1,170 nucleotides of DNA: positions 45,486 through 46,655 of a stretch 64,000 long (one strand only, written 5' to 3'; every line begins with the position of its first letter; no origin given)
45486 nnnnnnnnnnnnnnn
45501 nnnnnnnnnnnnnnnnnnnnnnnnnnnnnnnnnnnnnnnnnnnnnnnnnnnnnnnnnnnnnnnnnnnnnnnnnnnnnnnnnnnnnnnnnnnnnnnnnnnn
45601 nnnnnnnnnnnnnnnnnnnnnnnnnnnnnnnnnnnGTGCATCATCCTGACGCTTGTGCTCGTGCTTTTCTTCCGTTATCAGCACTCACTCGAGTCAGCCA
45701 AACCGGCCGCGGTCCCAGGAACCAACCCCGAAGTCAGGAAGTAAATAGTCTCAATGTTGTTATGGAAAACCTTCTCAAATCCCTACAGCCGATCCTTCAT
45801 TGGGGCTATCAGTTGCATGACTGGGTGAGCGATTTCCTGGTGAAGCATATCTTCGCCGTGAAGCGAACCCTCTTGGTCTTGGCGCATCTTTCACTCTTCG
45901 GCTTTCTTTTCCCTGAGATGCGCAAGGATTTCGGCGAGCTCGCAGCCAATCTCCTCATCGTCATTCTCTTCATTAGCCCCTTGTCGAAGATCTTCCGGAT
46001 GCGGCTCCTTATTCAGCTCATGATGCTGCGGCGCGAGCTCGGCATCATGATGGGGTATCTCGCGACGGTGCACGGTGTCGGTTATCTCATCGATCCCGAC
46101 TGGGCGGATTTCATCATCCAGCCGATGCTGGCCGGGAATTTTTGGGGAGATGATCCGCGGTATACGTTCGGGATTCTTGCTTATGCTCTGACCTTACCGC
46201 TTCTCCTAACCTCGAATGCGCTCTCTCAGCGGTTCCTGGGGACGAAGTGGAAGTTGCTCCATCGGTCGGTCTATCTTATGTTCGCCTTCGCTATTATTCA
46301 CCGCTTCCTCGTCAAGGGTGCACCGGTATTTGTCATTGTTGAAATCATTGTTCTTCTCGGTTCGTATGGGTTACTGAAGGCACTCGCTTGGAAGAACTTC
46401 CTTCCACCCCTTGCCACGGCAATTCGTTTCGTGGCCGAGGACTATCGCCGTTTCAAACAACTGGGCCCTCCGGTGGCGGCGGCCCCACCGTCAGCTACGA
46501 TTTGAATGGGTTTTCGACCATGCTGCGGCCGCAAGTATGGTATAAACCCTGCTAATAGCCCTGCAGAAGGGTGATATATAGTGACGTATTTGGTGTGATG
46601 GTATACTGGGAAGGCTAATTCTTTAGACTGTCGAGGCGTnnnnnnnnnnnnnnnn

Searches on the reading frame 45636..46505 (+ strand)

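Call 31: search_protein_families(library=pfam, proteins=[window:45636-46505:+], max_evalue=0.001)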
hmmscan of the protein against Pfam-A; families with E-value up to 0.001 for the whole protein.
window:45636-46505:+ (289 aa): 1 family
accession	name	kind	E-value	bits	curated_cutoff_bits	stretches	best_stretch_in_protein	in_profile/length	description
PF01794.25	Ferric_reduct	-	8.4e-11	42.4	28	1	100-219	2-120/121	Ferric reductase like transmembrane component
